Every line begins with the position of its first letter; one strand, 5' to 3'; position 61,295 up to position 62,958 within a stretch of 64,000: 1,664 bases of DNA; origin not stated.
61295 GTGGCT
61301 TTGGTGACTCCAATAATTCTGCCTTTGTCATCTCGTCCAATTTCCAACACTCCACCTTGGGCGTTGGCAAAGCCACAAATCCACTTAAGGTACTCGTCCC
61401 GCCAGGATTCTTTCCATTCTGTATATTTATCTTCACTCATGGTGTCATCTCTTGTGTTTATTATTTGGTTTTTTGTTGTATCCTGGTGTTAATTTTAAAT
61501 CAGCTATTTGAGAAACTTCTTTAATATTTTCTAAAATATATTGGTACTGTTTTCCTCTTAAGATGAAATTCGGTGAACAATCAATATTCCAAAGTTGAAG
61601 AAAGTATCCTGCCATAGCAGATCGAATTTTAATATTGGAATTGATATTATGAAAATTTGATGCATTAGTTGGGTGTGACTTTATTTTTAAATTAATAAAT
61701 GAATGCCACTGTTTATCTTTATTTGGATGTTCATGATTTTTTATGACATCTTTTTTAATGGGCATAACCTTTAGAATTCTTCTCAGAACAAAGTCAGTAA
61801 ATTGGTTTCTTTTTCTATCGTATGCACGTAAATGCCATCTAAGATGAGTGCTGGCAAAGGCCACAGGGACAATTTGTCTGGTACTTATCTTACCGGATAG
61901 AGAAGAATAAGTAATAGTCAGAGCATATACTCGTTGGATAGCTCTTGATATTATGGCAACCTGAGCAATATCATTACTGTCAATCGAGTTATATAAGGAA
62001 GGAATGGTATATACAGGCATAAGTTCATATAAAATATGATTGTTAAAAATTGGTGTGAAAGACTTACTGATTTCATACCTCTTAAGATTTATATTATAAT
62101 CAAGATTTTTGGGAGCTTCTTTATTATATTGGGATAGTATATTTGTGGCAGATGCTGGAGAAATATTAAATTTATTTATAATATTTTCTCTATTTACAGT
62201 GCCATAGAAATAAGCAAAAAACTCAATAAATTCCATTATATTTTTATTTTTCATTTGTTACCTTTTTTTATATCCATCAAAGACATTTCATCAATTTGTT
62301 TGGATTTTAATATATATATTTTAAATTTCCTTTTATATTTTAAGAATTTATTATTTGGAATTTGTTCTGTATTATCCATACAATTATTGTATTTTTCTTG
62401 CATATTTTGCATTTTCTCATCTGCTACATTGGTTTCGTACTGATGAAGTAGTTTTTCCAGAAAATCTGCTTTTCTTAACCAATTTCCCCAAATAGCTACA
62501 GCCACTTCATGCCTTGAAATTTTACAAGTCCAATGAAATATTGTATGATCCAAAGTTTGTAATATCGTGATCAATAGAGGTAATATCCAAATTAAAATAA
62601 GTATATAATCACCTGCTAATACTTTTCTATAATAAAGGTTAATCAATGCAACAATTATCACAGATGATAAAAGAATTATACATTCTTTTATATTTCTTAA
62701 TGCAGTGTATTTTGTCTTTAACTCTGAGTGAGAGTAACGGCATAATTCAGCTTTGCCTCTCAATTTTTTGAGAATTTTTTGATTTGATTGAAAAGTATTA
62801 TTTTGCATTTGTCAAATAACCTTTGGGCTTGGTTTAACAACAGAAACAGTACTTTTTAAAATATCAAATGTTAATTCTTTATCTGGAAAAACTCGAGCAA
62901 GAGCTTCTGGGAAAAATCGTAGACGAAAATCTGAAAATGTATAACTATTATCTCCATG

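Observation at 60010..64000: AT-rich five-gene cassette (partial ORF, AAA+ ATPase, 2TM SLATT-like, WYL regulator, AlbA_2/Schlafen-HATPase): candidate uncharacterised defence locus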

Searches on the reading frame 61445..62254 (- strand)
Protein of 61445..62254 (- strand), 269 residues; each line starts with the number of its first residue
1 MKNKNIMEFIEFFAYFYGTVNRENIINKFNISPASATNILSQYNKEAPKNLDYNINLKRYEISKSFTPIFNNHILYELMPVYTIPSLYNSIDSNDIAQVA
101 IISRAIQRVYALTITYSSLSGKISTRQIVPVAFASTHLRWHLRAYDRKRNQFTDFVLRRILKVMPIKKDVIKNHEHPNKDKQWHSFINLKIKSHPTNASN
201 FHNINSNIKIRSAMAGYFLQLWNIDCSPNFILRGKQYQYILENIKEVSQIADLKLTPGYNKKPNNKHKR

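Call 3: search_protein_families(library=pfam, proteins=[window:61445-62254:-], max_evalue=0.1)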
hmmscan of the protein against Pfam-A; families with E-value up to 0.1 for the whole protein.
window:61445-62254:- (269 aa): 1 family
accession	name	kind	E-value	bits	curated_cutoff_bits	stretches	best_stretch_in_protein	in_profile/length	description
PF13280.12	WYL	-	8.2e-10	39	21.8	1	100-163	4-68/70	WYL domain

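Call 4: search_protein_families(library=padloc, proteins=[window:61445-62254:-], max_evalue=0.1)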
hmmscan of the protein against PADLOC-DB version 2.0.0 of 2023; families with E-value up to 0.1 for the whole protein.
window:61445-62254:- (269 aa): 2 families
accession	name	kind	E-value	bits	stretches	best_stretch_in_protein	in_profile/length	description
PDLC01457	WYL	-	4.9e-17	60.3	1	94-181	122-207/229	"CAS-I,CAS-II,CAS-III,CAS-IV,CAS-V,CAS-VI; associated_signaling"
PDLC01652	WYL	-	4.8e-09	34.7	1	85-203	5-96/162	"CAS-I,CAS-II,CAS-III,CAS-IV,CAS-V,CAS-VI; associated_signaling"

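Call 7: search_protein_families(library=ncbifam, proteins=[window:61445-62254:-], max_evalue=0.01)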
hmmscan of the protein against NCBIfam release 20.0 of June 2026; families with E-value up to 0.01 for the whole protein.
window:61445-62254:- (269 aa): 0 families

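Call 15: search_solved_structures(query=window:61445-62254:-, max_evalue=1, show_alignments=2)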
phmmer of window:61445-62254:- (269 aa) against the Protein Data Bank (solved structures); distinct sequences matched with E-value up to 1: 6.
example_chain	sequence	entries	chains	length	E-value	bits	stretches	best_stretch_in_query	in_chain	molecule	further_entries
7qfz_A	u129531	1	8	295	3.8e-37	131.3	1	7-261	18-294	WYL domain-containing protein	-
9c5g_A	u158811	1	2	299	1.4e-17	67.2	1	4-247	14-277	CapW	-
7tb5_A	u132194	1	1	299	5.3e-17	65.3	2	79-196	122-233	WYL domain-containing protein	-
7t8k_A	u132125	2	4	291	9.8e-12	48.1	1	7-196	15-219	BrxR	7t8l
7tb6_A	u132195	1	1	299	2.5e-10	43.5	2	97-249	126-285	S. maltophilia CapW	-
6sj9_A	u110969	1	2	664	0.22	14.2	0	98-165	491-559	Proteasome accessory factor B/C (PafBC)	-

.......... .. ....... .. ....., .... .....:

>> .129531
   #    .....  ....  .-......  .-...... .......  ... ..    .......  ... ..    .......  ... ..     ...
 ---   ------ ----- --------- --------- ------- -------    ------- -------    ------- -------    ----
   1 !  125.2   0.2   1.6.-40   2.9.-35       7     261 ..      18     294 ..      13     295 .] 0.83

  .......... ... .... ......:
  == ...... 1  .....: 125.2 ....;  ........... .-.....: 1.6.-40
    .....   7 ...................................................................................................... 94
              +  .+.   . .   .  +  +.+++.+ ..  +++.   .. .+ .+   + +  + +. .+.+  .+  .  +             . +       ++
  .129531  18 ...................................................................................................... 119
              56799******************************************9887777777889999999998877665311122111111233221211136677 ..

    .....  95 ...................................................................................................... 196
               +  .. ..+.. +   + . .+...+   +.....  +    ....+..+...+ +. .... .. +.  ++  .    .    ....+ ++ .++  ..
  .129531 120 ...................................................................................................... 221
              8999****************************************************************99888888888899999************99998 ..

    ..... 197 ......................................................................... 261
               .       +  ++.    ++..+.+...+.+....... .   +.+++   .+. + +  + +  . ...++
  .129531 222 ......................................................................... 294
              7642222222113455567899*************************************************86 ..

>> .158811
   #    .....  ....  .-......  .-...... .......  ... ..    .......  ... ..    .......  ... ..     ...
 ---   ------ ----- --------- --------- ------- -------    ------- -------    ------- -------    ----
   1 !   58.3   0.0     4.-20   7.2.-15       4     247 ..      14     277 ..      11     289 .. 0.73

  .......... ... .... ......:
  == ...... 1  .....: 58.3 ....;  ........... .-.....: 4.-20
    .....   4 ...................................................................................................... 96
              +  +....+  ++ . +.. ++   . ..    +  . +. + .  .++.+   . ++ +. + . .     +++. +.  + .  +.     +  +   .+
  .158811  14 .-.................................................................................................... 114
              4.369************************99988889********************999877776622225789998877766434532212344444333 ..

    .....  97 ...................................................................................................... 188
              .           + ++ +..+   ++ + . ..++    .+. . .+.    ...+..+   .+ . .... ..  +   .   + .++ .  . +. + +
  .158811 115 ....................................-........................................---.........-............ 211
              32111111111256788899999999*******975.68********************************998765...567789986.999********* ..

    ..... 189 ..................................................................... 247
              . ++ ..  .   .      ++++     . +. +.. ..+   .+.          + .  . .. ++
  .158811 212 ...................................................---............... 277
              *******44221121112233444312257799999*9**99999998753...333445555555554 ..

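Call 24: find_encoding_contigs(protein=window:61445-62254:-, flank=10000, max_places=4)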
Protein window:61445-62254:- (269 aa): no gene with exactly this product is on record in the collection.

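Call 47: find_related_loci(query=window:61445-62254:-, collection=genome_contigs, flank=6000)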
Query window:61445-62254:- (269 aa) in genome_contigs; peptide patterns used: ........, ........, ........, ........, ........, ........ (x = any residue, [..] = any of these).
66 stretches matched a pattern; 1 encode a relative of the query (tblastn E <= 1e-3); 1 distinct loci.
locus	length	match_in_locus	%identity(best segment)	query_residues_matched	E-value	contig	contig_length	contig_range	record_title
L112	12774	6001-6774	50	7-259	2e-83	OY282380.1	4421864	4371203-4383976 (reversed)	MAG: Arenicellales bacterium genome assembly, chromosome: 1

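Call 49: find_related_loci(query=A1, collection=genome_contigs, flank=7000)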
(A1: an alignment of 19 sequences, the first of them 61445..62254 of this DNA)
Query A1 (269 aa) in genome_contigs; peptide patterns used: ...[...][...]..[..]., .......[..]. (x = any residue, [..] = any of these).
128 stretches matched a pattern; 100 encode a relative of the query (tblastn E <= 1e-3); the best 80 are kept; 80 distinct loci.
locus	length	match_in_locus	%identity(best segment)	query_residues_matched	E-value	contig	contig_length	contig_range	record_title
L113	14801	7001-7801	68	2-262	1e-117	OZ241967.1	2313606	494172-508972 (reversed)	MAG: Bdellovibrionales bacterium isolate 18183e43-9e19-4b4c-84d8-5252462bff35 genome assembly, chromosome: 1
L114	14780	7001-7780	66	7-262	7e-113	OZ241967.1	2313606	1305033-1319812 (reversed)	MAG: Bdellovibrionales bacterium isolate 18183e43-9e19-4b4c-84d8-5252462bff35 genome assembly, chromosome: 1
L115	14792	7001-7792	59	7-265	3e-109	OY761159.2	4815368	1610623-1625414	MAG: Candidatus Binatia bacterium isolate a3054953-5fa8-48fb-90a5-e173aac96f7a genome assembly, chromosome: 1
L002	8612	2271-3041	63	7-261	1e-106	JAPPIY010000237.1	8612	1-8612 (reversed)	MAG: Oligoflexia bacterium isolate RHO2_bin_34 NODE_8956_length_8612_cov_4.398738, whole genome shotgun sequence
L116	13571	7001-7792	58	7-265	7e-107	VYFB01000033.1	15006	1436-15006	MAG: Nitrospira sp. SB0677_bin_15 NODE_1446_length_15006_cov_11.103070, whole genome shotgun sequence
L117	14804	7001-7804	57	7-269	2e-106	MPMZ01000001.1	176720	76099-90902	MAG: Nitrospira sp. bin75 NODE_99_length_176720_cov_12.8186_ID_197, whole genome shotgun sequence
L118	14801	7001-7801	58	7-268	3e-106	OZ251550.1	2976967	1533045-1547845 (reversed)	MAG: Nitrospirales bacterium isolate d59870a2-bf11-498b-9867-9f61eb436578 genome assembly, chromosome: 1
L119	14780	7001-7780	60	7-261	3e-106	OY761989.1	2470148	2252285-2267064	MAG: Arenicellales bacterium isolate bc206049-28f6-43b1-86d3-b9ef42dd2f61 genome assembly, chromosome: 1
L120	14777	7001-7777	61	7-260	2e-105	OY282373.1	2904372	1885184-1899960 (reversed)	MAG: uncultured Nitrospirales bacterium genome assembly, chromosome: 1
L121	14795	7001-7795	57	3-262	1e-104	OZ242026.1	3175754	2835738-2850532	MAG: Nitrospirales bacterium isolate ad4af3c8-44ab-4a5f-8523-14f9326d4af7 genome assembly, chromosome: 1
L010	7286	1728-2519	58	7-265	1e-103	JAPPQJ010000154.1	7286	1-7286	MAG: Gammaproteobacteria bacterium isolate STY4_bin_4 NODE_3265_length_7286_cov_17.247, whole genome shotgun sequence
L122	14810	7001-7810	57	1-265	9e-104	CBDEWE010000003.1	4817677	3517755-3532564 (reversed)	MAG: uncultured Candidatus Binatia bacterium isolate a8241130-b51f-4fa7-9d5c-c617c4ae5504 genome assembly, contig: conti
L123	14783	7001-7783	57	7-262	2e-102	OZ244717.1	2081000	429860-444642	MAG: Candidatus Oxydemutatoraceae bacterium isolate ca3e2f6f-6193-4037-aecf-8c1561697f8f genome assembly, chromosome: 1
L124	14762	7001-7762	56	7-254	1e-94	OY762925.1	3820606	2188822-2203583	MAG: Arenicellales bacterium isolate fc57fc85-6992-497f-ba80-5e9215e941df genome assembly, chromosome: 1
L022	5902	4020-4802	53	7-262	2e-91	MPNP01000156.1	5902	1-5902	MAG: Rhodobacteraceae bacterium bin131 NODE_8774_length_5902_cov_16.4099_ID_17547, whole genome shotgun sequence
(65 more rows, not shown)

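Call 68: search_dna_similar(query=window:61445-62254:-, collection=plasmids, mode=protein, max_rows=10, max_evalue=1e-15)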
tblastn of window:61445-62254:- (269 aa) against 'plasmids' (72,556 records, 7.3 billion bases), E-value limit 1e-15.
Records with a match: 401; places in all: 410; records where one place covers at least 80% of the query: 372.
Best place of each record, by identity: <60% 401.
By first word of the organism name: Klebsiella 190; Escherichia 65; Enterobacter 36; Salmonella 17; Raoultella 17; Acinetobacter 12; Aeromonas 9; Citrobacter 7; Serratia 6; Moellerella 4; and 27 more.
By predicted mobility (MOB-suite, as given by PLSDB): conjugative 236; non-mobilizable 117; mobilizable 48.
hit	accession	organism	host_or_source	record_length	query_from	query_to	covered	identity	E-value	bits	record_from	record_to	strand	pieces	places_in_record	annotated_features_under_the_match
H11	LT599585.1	Pseudomonas veronii 1YdBTEX2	-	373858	10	264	95%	33.8%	6e-39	151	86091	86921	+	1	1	hypothetical protein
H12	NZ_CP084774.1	Klebsiella quasipneumoniae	Water (environment),Whole organism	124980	1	267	99%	32.1%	5e-41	157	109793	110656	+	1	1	WYL domain-containing protein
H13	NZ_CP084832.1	Klebsiella pneumoniae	Water,Whole organism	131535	1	267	99%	32.1%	5e-41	157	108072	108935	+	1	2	WYL domain-containing protein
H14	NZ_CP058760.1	Klebsiella pneumoniae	Stanley WWTPs_3 WWTPs influent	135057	1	267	99%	32.1%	5e-41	157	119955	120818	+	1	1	WYL domain-containing protein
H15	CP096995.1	Enterobacter hormaechei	-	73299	1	266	99%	32.2%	6e-41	157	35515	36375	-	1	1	WYL domain-containing protein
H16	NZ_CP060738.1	Enterobacter roggenkampii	sewage water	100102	1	266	99%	32.2%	6e-41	157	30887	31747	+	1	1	WYL domain-containing protein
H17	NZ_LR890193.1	Klebsiella pneumoniae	Homo sapiens,wound swab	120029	1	266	99%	32.2%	6e-41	157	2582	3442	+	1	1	WYL domain-containing protein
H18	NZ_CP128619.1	Enterobacter roggenkampii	Homo sapiens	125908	1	266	99%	32.2%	6e-41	157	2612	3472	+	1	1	WYL domain-containing protein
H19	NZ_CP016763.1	Citrobacter freundii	Homo sapiens,Sun Yat-sen Memorial ...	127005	1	266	99%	32.2%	6e-41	157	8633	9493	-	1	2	WYL domain-containing protein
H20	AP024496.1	Enterobacter cloacae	Canis lupus familiaris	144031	1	266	99%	32.2%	6e-41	157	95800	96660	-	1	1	WYL domain-containing protein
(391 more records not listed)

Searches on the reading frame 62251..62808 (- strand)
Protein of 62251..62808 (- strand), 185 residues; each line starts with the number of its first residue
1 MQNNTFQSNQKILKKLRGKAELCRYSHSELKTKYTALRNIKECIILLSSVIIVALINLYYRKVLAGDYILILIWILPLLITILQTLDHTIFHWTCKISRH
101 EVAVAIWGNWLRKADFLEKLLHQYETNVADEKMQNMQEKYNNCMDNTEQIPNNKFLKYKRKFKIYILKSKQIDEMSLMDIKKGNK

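Call 3: search_protein_families(library=pfam, proteins=[window:62251-62808:-], max_evalue=0.1)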
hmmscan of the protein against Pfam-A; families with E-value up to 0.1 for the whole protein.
window:62251-62808:- (185 aa): 0 families

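Call 4: search_protein_families(library=padloc, proteins=[window:62251-62808:-], max_evalue=0.1)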
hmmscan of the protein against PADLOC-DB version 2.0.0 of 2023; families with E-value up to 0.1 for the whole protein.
window:62251-62808:- (185 aa): 3 families
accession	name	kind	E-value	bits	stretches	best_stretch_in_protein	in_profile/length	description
PDLC00681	Effector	-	2.3e-14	51.5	1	5-174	4-172/199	2TM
PDLC00684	Effector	-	1.8e-12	45.6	1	9-179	6-176/198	2TM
PDLC03811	RTasSLATT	-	0.0081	13.9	1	120-162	110-153/158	DRT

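Call 7: search_protein_families(library=ncbifam, proteins=[window:62251-62808:-], max_evalue=0.01)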
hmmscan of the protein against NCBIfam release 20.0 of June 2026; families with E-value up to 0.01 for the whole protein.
window:62251-62808:- (185 aa): 1 family
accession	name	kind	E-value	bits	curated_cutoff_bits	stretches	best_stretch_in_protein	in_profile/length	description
NF033632.1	SLATT_4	domain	4.4e-06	26.6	55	1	13-164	2-152/154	SLATT domain-containing protein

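Call 65: search_solved_structures(query=window:62251-62808:-, max_evalue=1)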
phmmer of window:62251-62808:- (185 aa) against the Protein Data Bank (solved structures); distinct sequences matched with E-value up to 1: 2.
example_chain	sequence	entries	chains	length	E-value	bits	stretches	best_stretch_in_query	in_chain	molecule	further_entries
6jdh_A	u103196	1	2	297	0.66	12.9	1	40-120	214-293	N-acetylmannosamine kinase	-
2f8x_M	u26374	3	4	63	0.97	12.3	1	10-37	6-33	Mastermind-like protein 1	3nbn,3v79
